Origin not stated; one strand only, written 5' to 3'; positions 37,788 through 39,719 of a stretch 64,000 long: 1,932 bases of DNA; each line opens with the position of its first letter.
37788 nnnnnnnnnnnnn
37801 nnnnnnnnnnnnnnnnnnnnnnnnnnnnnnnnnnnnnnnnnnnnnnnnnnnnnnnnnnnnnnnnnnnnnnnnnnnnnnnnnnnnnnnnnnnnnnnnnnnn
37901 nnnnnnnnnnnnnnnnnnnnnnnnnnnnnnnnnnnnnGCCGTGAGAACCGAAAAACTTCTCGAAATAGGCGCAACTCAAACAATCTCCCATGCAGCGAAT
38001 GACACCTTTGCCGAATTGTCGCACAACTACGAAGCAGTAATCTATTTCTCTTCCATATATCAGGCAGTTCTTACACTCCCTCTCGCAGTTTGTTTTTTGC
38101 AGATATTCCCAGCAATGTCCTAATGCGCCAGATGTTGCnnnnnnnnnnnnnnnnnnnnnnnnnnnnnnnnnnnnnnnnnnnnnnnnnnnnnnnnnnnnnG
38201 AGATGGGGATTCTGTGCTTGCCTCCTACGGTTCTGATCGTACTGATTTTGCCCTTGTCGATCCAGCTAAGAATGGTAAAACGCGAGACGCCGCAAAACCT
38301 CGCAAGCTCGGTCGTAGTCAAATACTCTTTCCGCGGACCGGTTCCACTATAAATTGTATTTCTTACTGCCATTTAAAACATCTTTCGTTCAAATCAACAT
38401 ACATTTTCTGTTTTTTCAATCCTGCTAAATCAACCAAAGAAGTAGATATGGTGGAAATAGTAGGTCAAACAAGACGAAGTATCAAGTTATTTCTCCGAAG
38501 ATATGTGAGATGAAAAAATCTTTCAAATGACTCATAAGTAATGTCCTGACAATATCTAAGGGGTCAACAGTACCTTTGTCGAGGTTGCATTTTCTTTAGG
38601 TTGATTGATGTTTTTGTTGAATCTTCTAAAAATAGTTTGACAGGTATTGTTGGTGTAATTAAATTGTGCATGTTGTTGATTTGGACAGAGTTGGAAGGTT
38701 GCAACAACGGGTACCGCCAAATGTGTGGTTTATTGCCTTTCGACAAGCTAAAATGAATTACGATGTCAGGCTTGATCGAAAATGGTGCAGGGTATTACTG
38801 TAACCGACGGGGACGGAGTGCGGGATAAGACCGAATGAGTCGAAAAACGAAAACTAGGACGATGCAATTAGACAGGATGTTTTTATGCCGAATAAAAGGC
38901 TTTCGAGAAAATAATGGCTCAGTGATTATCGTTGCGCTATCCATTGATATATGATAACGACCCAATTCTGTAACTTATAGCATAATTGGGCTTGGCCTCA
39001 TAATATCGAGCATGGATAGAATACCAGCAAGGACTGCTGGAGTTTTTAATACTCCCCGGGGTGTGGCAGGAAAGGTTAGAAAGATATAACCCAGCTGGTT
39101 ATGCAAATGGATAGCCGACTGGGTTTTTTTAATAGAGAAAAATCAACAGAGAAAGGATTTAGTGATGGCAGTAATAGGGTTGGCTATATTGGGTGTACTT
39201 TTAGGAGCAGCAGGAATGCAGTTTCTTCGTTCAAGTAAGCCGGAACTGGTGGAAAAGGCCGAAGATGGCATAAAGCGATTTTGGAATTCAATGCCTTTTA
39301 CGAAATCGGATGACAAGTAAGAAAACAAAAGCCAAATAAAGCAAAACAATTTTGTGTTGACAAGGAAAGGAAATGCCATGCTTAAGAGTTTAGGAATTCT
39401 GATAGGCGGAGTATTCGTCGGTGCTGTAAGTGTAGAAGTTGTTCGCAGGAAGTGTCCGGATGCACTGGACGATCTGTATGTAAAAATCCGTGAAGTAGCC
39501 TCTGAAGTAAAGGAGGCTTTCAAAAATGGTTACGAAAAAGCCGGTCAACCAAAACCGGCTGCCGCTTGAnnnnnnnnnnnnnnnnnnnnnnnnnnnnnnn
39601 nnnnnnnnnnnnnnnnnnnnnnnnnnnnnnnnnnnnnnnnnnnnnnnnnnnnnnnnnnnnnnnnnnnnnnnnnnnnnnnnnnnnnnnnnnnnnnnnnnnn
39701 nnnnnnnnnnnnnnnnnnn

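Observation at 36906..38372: HTH + 8-Cys + nucleotidyltransferase + HEPN fusion at the island edge, divergent from the cluster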

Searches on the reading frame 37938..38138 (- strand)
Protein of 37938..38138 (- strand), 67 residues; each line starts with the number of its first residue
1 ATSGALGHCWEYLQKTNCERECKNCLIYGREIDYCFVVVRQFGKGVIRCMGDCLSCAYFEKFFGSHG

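Call 52: search_solved_structures(query=A7, max_evalue=10, show_alignments=3)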
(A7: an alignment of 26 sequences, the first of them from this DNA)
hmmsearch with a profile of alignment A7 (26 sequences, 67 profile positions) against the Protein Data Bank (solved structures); distinct sequences matched with E-value up to 10: 0.

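Call 58: search_protein_families(library=pfam, proteins=[window:37938-38138:-], max_evalue=10)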
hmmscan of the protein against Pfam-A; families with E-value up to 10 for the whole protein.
seq(67 aa): 0 families

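Call 61: search_protein_representatives(alignment_id=A7)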
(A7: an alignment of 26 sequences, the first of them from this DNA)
Query: 26 sequences, 67 profile positions. Proteins with E-value up to 0.001 (for the whole library): 94; up to 1e-10: 30; up to 1e-30: 3. The best 94 are listed.
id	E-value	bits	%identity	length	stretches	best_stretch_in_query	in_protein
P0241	1.5e-42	159.4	-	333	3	5-63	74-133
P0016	2.2e-32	126.9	-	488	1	2-66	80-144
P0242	1.5e-31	124.2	-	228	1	2-66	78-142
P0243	3.9e-30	119.7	-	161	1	2-67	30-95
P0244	7.1e-29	115.6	-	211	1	2-66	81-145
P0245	1.1e-25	105.4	-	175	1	3-65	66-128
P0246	7.9e-24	99.4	-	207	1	3-65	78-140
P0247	6.1e-22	93.4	-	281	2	4-63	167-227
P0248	1.7e-21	92.0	-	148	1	3-66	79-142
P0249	3.8e-21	90.8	-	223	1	3-65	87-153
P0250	9.3e-21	89.6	-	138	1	7-64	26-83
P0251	1.6e-20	88.9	-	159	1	5-65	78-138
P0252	1.4e-19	85.9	-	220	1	6-64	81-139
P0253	1.8e-19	85.5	-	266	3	5-63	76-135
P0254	3.5e-19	84.6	-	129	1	2-61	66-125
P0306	1.3e-04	37.8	-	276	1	8-63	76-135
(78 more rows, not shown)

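Call 63: search_protein_families(library=pfam, alignment_id=A8, max_evalue=0.001)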
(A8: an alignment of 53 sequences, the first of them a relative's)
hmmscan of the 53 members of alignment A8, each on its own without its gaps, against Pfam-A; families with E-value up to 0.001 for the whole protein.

A. member 1, P0241 (333 aa): 2 families
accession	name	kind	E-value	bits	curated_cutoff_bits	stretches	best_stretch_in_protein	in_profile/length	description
PF12728.13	HTH_17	-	5.3e-10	39.8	27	1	13-62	1-49/51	Helix-turn-helix domain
PF00376.29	MerR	-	6.1e-07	29.6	28.2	1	17-50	3-37/38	MerR family regulatory protein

B. families by the number of members that match (of 53 scanned): 7 families
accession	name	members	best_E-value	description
PF12728.13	HTH_17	50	3.1e-13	Helix-turn-helix domain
PF00376.29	MerR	39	8.9e-09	MerR family regulatory protein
PF13411.12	MerR_1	7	4.7e-05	MerR HTH family regulatory protein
PF00072.30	Response_reg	1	2.8e-05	Response regulator receiver domain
PF13384.12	HTH_23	1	0.00053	Homeodomain-like domain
PF13551.12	HTH_29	1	0.00077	Winged helix-turn helix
PF17224.9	DUF5300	1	0.00084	Domain of unknown function (DUF5300)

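Call 76: search_protein_families(library=ncbifam, proteins=[P0241, P0306], max_evalue=1)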
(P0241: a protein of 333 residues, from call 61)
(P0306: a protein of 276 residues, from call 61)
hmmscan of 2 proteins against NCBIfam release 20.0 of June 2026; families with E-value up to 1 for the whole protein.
P0241 (333 aa): 5 families
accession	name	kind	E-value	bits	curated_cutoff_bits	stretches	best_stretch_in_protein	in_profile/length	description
TIGR01764.1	excise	domain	3.4e-08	33.7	28.8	1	13-58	1-45/49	excisionase family DNA-binding protein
NF033787.1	HTH_BldC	subfamily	7.8e-08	32.1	77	1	16-58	5-47/49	BldC family transcriptional regulator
NF033518.0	transpos_IS607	equivalog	0.00051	19.6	110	1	18-64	2-48/187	IS607 family transposase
NF047375.1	HeatShock_HspR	equivalog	0.041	13.9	105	1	15-59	5-49/92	heat shock protein transcriptional repressor HspR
NF011617.0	PRK15043.1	equivalog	0.063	12.6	417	1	15-60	5-51/243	HTH-type transcriptional regulator MlrA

P0306 (276 aa): 7 families
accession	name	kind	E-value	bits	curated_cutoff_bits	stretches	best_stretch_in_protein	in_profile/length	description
TIGR01764.1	excise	domain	1.2e-12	48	28.8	1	9-53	1-44/49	excisionase family DNA-binding protein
NF033787.1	HTH_BldC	subfamily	1.5e-09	37.5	77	1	9-56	2-49/49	BldC family transcriptional regulator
NF033518.0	transpos_IS607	equivalog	1.2e-05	25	110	1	14-61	2-49/187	IS607 family transposase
NF009648.0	PRK13182.1-4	equivalog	0.044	13.8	170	1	12-53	3-44/184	chromosome-anchoring protein RacA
NF047737.1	antiphage_MADS1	equivalog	0.061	13.6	80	1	15-40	9-34/49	methylation-associated defense system helix-turn-helix domain-containing protein MAD1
NF009649.0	PRK13182.1-5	equivalog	0.16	12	265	1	12-48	3-39/186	chromosome-anchoring protein RacA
NF040990.2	MamR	equivalog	0.18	12.1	100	1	10-42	44-76/91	magnetosome protein MamR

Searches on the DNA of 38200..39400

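Call 33: search_rna_families(source=window, start=38200, end=39400, threshold=evalue, max_evalue=1)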
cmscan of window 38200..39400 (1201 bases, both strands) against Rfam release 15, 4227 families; matches with E-value up to 1: 1.
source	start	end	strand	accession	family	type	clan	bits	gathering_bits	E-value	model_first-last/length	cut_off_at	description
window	38545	38650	+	RF02671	Ysr35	Gene; sRNA;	-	23.2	428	0.00034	1-339/339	no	Yersinia sRNA 35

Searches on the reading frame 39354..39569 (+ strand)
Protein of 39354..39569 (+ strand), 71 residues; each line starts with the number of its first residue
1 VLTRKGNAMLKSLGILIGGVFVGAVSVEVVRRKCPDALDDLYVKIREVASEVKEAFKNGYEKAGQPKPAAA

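Call 9: search_protein_families(library=pfam, proteins=[window:39354-39569:+], max_evalue=0.001)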
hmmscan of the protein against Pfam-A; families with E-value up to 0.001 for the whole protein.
window:39354-39569:+ (71 aa): 0 families

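Call 29: search_protein_families(library=ncbifam, proteins=[window:39354-39569:+], max_evalue=0.001)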
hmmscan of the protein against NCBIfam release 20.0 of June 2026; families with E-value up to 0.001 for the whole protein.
window:39354-39569:+ (71 aa): 0 families
